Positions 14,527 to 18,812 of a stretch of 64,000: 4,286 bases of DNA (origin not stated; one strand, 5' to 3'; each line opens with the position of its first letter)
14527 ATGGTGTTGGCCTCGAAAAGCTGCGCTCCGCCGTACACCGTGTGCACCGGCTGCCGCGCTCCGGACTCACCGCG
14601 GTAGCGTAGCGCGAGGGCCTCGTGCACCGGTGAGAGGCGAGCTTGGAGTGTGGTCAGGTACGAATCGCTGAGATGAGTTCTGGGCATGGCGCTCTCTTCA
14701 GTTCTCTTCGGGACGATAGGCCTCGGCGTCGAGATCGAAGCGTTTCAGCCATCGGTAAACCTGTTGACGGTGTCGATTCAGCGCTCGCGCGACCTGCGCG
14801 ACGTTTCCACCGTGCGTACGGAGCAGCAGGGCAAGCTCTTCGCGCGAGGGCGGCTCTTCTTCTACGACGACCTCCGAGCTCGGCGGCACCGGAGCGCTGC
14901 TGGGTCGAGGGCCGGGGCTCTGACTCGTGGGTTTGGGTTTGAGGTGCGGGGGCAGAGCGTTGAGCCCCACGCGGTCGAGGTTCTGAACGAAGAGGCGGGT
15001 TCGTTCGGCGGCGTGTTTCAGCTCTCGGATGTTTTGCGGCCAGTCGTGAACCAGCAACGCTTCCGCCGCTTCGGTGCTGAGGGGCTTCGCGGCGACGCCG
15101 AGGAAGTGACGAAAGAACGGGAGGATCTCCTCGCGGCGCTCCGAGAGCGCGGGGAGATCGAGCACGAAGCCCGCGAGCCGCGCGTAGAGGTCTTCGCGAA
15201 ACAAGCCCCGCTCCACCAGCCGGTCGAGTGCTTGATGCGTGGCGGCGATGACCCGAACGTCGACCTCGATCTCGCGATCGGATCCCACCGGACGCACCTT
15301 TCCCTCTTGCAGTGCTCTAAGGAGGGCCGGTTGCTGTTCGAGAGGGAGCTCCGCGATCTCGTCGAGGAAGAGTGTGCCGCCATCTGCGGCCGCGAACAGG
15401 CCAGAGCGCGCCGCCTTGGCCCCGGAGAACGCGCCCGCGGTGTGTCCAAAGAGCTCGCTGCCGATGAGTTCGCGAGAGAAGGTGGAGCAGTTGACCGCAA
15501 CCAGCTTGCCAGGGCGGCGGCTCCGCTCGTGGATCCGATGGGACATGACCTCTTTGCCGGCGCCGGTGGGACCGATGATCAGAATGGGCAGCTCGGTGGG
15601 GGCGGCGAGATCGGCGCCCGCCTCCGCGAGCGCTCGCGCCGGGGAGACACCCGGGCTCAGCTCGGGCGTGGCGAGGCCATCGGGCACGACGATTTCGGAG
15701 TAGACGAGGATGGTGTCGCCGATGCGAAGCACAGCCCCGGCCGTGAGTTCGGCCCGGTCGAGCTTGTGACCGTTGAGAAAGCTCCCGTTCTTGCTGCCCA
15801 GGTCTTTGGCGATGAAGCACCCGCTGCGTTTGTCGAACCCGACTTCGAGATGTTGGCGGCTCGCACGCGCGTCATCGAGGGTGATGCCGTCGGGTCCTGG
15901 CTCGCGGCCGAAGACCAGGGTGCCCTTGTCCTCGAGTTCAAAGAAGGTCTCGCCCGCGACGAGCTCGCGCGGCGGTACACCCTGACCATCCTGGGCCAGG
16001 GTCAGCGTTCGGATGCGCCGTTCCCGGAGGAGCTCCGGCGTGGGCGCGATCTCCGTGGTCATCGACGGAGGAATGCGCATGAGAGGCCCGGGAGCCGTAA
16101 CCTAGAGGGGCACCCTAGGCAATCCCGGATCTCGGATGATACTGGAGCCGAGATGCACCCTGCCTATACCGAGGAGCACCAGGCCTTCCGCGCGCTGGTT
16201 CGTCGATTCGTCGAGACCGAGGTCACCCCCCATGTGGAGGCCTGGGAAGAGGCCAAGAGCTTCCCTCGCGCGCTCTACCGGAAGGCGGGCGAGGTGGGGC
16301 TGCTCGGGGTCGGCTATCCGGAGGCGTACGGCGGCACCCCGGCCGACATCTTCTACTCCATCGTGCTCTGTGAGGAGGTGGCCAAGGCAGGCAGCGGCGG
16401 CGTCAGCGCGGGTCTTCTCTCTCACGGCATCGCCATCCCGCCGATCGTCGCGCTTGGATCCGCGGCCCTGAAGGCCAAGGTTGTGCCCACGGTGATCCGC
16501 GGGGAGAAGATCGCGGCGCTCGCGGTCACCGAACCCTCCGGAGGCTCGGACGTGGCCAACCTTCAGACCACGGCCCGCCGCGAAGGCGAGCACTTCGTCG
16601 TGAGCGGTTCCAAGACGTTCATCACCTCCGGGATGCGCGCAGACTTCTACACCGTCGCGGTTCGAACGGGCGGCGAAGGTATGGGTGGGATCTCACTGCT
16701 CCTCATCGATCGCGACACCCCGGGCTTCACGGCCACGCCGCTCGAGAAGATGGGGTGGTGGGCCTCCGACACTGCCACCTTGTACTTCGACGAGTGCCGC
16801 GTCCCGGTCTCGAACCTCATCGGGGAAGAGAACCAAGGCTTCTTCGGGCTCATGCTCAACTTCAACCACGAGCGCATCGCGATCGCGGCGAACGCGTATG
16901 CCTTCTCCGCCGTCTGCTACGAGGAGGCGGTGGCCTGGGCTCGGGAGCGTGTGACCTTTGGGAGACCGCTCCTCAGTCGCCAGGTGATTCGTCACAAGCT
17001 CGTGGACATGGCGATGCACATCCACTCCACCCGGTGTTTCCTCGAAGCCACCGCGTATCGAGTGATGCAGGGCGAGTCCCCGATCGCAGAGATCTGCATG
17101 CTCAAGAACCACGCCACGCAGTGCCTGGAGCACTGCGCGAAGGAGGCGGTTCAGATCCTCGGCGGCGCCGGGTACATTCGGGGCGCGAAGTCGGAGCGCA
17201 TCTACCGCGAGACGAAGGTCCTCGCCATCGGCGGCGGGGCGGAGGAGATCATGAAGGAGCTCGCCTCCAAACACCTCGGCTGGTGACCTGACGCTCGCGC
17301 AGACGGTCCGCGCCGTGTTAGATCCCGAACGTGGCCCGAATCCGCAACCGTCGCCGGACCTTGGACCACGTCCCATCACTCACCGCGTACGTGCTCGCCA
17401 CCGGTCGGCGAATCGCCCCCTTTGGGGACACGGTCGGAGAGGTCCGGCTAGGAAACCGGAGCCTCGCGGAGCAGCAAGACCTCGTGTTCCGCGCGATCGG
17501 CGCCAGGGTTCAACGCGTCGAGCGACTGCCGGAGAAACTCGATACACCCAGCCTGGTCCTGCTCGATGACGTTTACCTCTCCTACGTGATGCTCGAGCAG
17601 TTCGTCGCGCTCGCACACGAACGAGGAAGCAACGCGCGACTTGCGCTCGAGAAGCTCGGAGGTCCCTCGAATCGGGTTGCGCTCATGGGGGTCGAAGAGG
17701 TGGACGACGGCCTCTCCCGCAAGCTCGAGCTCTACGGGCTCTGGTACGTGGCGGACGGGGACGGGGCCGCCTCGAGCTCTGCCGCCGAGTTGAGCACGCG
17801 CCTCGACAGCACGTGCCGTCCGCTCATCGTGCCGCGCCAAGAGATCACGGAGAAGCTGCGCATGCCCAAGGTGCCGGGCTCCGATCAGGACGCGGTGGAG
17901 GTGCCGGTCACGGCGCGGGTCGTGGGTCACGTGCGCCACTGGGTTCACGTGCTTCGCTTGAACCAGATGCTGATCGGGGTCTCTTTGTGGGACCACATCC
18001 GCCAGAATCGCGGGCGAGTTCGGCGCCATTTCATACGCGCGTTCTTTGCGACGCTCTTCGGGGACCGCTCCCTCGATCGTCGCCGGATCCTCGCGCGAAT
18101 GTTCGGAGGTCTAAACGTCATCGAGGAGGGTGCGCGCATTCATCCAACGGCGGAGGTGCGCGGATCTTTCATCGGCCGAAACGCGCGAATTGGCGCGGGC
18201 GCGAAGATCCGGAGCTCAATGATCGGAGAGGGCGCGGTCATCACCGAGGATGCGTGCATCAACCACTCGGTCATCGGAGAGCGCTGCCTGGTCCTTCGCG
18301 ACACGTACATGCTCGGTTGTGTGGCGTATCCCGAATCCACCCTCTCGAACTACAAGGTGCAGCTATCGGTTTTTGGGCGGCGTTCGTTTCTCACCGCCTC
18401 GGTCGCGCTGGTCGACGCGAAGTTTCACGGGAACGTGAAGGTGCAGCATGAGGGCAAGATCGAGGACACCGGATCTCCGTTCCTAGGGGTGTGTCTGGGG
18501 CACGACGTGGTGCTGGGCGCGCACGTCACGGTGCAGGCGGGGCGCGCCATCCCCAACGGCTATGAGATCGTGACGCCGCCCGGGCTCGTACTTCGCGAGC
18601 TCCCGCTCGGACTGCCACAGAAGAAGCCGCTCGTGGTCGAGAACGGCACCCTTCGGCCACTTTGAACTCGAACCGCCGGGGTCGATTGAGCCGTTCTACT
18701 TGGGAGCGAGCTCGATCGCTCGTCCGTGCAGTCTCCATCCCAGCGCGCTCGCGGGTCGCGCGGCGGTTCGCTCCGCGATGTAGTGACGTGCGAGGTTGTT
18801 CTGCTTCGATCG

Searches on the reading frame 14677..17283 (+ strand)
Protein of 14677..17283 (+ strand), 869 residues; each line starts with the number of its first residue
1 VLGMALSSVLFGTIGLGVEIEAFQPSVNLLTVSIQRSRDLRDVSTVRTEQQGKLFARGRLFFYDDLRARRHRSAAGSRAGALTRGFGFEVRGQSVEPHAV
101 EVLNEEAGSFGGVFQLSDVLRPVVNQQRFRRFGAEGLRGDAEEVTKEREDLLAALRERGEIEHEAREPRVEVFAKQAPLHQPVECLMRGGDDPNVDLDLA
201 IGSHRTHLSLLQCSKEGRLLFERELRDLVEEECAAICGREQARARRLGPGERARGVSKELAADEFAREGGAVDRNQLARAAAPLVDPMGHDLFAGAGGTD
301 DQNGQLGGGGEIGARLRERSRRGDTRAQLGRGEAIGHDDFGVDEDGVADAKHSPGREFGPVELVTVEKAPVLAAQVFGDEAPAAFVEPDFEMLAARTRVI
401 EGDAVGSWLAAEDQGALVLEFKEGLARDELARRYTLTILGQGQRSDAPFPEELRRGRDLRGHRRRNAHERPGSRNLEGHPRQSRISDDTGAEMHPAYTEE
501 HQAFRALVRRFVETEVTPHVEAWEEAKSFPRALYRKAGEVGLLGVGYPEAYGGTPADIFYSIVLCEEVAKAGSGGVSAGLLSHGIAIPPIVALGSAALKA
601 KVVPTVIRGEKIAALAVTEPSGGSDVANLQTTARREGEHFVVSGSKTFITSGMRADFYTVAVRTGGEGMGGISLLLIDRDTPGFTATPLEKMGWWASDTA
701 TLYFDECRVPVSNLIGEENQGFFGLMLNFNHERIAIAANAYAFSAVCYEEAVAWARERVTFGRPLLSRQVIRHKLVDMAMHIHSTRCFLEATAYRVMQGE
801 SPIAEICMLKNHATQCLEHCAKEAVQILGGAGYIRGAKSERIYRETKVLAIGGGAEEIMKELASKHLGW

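Call 55: search_protein_families(library=pfam, proteins=[window:14677-17283:+], max_evalue=0.0001)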
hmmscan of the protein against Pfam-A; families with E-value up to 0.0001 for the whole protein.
window:14677-17283:+ (869 aa): 4 families
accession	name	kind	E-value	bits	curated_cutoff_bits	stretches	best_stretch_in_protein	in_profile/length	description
PF00441.29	Acyl-CoA_dh_1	-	9.1e-40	136.7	22.4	1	719-867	1-149/150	Acyl-CoA dehydrogenase, C-terminal domain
PF02771.21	Acyl-CoA_dh_N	-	1.9e-30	106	22.9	1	498-610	1-113/113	Acyl-CoA dehydrogenase, N-terminal domain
PF02770.24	Acyl-CoA_dh_M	-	6.1e-24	84.5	33.3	1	614-707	1-97/97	Acyl-CoA dehydrogenase, middle domain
PF08028.16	Acyl-CoA_dh_2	-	1.4e-09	38.7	22.7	1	747-850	14-127/134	Acyl-CoA dehydrogenase, C-terminal domain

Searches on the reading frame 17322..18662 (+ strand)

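Call 56: search_protein_families(library=pfam, proteins=[window:17322-18662:+], max_evalue=0.0001)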
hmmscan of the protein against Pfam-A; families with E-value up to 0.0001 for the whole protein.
window:17322-18662:+ (447 aa): 3 families
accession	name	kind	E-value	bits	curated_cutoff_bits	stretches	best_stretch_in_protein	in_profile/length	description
PF25084.1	LbH_EIF2B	-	3.6e-13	49.9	54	1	266-328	23-85/105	EIF2B subunit epsilon LbH domain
PF00132.30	Hexapep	-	1.4e-08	34.5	27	0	266-297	3-35/36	Bacterial transferase hexapeptide (six repeats)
PF25247.1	LbH_GLGC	-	9.3e-07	29.3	27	0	293-342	10-63/135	GLGC left-handed parallel beta-helix domain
